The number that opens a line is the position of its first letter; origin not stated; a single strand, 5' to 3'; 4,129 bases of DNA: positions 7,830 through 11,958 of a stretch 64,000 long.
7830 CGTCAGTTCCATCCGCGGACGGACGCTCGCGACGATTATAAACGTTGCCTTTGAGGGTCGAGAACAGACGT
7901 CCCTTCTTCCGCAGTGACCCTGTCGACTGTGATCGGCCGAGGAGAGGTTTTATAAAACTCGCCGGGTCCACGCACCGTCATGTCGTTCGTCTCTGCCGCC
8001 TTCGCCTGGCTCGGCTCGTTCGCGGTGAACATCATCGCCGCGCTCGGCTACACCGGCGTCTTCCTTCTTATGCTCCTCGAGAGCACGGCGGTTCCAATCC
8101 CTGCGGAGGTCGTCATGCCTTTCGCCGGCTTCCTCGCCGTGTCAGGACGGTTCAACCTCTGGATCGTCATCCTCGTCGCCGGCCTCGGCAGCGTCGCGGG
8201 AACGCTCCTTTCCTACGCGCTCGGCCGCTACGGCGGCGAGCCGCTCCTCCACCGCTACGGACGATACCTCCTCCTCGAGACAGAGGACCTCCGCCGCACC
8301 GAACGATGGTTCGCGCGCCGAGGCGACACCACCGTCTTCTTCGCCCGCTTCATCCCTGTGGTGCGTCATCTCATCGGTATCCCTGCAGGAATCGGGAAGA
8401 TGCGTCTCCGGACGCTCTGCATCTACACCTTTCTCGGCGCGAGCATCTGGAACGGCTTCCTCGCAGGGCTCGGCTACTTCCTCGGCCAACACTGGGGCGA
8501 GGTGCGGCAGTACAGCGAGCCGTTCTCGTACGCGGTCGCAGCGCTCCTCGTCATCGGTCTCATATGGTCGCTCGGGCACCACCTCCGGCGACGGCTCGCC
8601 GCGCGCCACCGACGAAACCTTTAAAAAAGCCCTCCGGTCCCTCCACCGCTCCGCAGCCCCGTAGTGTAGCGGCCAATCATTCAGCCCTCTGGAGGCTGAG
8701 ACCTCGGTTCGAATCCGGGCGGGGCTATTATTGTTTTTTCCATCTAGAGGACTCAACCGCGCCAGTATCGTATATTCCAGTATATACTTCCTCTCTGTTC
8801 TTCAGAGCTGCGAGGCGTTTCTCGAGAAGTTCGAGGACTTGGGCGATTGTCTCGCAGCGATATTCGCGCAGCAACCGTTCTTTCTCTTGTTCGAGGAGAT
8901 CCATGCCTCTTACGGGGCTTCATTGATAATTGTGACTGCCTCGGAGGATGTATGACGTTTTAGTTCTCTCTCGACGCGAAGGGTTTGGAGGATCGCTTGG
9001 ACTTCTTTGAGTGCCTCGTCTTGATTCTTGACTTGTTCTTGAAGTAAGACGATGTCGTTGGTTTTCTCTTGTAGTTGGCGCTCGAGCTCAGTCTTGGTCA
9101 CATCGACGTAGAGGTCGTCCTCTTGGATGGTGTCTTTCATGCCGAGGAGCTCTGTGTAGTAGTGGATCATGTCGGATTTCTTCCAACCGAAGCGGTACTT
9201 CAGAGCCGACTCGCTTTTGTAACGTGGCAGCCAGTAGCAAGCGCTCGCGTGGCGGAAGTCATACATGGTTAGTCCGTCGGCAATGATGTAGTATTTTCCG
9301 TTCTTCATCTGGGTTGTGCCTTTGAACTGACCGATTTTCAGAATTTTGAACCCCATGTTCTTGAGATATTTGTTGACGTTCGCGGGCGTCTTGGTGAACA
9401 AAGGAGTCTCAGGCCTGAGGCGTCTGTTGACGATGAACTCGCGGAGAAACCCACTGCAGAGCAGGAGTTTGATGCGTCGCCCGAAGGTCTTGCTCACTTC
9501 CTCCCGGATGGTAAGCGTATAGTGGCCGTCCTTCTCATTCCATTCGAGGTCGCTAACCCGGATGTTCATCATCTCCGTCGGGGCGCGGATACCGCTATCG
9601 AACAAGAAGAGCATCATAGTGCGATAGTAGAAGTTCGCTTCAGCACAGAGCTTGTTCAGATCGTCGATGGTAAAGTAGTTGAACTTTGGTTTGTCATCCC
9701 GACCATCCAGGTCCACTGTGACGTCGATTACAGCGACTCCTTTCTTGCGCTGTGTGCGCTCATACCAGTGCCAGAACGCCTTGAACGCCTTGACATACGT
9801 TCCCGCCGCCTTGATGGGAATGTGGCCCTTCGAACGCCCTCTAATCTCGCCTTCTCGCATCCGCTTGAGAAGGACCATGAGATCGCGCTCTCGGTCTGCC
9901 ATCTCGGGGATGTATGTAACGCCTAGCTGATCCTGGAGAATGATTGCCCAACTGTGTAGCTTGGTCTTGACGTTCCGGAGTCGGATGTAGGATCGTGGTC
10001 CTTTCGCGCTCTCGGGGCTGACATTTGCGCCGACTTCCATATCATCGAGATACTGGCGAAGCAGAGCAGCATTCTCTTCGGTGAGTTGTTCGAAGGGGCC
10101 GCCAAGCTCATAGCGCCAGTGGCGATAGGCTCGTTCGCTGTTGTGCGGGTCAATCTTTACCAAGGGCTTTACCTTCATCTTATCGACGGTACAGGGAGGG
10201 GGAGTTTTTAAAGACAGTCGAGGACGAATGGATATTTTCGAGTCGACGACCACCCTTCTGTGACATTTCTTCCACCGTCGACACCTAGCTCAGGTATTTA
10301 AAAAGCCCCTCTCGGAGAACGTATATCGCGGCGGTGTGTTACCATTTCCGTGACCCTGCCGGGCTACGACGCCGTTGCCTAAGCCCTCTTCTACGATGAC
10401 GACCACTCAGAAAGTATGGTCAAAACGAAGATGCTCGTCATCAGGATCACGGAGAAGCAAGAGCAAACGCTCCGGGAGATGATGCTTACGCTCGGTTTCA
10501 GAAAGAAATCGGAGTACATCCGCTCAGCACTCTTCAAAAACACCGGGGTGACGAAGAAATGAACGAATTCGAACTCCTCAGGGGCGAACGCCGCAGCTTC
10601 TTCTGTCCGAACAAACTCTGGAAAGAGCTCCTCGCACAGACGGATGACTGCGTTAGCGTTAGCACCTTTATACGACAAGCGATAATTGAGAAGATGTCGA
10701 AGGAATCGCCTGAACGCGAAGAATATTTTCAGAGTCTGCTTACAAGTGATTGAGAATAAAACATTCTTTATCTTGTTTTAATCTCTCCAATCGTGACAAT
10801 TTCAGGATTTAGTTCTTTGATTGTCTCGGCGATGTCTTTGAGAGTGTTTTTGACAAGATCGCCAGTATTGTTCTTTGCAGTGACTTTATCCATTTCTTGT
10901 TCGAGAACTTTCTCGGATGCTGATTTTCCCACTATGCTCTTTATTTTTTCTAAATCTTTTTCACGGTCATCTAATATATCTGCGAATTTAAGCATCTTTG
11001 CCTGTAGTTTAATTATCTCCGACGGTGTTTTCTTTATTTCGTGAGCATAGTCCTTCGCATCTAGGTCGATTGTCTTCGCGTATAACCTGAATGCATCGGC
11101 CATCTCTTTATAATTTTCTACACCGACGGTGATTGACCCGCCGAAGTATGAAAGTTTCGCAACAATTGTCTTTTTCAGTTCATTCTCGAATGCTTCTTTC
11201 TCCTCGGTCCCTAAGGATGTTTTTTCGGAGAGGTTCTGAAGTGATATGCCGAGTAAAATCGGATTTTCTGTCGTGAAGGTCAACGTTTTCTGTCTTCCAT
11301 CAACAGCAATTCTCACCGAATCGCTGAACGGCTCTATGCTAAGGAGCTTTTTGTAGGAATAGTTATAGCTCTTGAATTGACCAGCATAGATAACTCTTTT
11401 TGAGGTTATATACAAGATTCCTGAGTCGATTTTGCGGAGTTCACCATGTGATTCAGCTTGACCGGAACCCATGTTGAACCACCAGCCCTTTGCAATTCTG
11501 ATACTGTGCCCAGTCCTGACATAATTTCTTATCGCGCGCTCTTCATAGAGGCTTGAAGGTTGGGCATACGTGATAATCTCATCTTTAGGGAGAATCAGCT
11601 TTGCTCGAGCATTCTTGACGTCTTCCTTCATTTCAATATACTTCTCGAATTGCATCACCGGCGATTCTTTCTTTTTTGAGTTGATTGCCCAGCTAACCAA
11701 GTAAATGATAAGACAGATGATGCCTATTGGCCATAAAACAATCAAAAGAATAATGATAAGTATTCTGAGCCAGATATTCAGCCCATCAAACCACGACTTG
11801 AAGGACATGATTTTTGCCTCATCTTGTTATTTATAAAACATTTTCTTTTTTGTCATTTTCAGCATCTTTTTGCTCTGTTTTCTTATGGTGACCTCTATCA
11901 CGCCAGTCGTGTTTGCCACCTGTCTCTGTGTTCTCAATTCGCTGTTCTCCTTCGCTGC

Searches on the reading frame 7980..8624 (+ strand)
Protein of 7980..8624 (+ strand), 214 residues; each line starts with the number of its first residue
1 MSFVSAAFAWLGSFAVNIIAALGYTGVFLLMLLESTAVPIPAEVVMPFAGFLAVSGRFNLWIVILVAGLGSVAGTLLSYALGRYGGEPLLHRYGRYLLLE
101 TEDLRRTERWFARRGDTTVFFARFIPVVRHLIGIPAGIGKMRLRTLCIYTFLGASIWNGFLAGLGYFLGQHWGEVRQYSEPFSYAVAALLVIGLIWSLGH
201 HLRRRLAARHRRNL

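Call 34: find_encoding_contigs(protein=window:7980-8624:+, flank=10000, max_places=6)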
Protein window:7980-8624:+ (214 aa): 2 contigs read that carry it; 1 place shown.
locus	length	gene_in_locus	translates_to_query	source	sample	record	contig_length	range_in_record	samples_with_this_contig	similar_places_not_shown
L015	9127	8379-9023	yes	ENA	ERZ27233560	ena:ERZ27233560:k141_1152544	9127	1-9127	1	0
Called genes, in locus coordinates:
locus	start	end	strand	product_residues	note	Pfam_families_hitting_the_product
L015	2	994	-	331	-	?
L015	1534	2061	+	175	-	-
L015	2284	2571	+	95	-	-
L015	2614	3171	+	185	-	PF04191:PEMT, PF04140:ICMT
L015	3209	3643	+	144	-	PF00892:EamA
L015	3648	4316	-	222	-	-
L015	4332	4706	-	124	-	-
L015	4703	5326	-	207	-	PF14360:PAP2_C (weak)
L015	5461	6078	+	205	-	PF09997:DUF2238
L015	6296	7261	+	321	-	PF00005:ABC_tran, PF13304:AAA_21 (weak), PF13732:DrrA1-3_C (weak)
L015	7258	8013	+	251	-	PF01061:ABC2_membrane, PF12698:ABC2_membrane_3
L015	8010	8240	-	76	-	PF00462:Glutaredoxin, PF13417:GST_N_3, PF13409:GST_N_2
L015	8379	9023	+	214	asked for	PF09335:VTT_dom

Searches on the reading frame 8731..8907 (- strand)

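Call 38: search_protein_families(library=pfam, proteins=[window:8731-8907:-], max_evalue=0.5)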
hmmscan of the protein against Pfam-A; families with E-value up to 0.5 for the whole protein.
window:8731-8907:- (59 aa): 1 family
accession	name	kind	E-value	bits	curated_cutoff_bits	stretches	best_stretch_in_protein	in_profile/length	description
PF20369.3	DUF6664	-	0.092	13.8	27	1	2-48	50-95/105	Family of unknown function (DUF6664)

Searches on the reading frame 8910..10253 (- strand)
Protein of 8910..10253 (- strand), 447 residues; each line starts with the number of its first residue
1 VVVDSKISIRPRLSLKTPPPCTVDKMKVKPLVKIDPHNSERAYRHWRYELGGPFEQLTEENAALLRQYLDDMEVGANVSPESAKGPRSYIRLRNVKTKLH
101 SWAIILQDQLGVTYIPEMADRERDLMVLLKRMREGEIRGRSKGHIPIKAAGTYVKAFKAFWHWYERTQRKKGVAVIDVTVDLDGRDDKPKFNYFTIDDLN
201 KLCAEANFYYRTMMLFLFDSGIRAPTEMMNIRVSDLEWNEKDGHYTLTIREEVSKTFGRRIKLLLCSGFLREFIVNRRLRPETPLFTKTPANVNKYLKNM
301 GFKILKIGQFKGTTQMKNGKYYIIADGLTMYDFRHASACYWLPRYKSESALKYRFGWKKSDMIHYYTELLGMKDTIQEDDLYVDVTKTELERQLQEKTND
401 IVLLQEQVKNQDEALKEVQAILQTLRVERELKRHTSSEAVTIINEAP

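Call 11: search_protein_families(library=pfam, proteins=[window:8910-10253:-], max_evalue=0.01)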
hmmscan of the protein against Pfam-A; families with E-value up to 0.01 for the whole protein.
window:8910-10253:- (447 aa): 1 family
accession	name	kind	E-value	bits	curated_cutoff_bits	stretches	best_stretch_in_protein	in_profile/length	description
PF00589.27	Phage_integrase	-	0.00013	22.3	27.1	1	196-368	8-167/172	Phage integrase family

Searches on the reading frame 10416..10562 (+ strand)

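Call 38: search_protein_families(library=pfam, proteins=[window:10416-10562:+], max_evalue=0.5)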
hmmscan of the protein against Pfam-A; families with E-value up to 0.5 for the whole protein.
window:10416-10562:+ (48 aa): 3 families
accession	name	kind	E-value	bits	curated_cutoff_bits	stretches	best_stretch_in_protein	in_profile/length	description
PF19514.5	MobC_2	-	0.004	17.3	27.5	1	6-43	23-60/140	MobC-like protein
PF21983.2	NikA-like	-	0.0048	17.5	27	1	3-41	3-40/72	Mobilization protein NikA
PF13446.11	RPT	-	0.055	13.7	28.2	1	12-39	29-58/59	A repeated domain in UCH-protein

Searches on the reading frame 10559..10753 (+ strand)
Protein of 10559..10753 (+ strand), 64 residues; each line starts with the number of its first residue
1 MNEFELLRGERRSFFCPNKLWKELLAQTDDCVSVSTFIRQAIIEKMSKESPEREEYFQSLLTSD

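Call 38: search_protein_families(library=pfam, proteins=[window:10559-10753:+], max_evalue=0.5)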
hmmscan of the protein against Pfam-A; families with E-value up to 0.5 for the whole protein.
window:10559-10753:+ (64 aa): 2 families
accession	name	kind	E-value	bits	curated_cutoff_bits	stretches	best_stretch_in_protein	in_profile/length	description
PF19807.5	DUF6290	-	0.051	14.2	27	1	32-48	25-41/72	Family of unknown function (DUF6290)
PF11408.13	Helicase_Sgs1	-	0.069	13.7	22.2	1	33-63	26-56/80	Sgs1 RecQ helicase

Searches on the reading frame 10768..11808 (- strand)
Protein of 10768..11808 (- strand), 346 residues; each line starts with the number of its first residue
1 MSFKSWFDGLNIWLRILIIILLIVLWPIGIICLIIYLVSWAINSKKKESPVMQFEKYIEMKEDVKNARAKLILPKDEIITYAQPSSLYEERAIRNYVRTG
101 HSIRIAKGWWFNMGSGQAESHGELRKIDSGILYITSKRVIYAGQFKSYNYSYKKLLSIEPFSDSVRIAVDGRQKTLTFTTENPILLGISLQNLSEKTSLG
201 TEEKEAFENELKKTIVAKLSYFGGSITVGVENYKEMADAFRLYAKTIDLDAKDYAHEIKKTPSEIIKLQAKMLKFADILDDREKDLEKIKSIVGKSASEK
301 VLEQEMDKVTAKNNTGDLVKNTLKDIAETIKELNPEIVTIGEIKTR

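Call 11: search_protein_families(library=pfam, proteins=[window:10768-11808:-], max_evalue=0.01)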
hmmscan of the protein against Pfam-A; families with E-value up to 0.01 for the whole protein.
window:10768-11808:- (346 aa): 0 families

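Call 38: search_protein_families(library=pfam, proteins=[window:10768-11808:-], max_evalue=0.5)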
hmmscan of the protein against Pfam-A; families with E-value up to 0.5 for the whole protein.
window:10768-11808:- (346 aa): 7 families
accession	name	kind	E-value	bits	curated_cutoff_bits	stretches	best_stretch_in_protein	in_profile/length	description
PF11014.13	DUF2852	-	0.019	15.5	22.5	1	17-65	12-60/116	Protein of unknown function (DUF2852)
PF06818.20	Fez1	-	0.027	15.4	34.4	1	252-338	20-104/199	Fez1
PF03233.18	Cauli_AT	-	0.028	14.8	24.8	1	258-338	80-159/163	Aphid transmission protein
PF11214.13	Med2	-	0.068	13.8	26.8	1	266-308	45-87/100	Mediator complex subunit 2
PF13314.11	DUF4083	-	0.075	13.4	25.4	1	13-50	5-42/57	Domain of unknown function (DUF4083)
PF08294.17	TIM21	-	0.11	12.8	24.1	1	20-77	11-63/145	TIM21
PF14333.11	DUF4389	-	0.37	11.2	25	0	11-42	3-35/76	Domain of unknown function (DUF4389)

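Call 80: search_protein_families(library=padloc, proteins=[window:10768-11808:-], max_evalue=0.00001)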
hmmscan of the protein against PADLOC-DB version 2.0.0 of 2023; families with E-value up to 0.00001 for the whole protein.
window:10768-11808:- (346 aa): 0 families
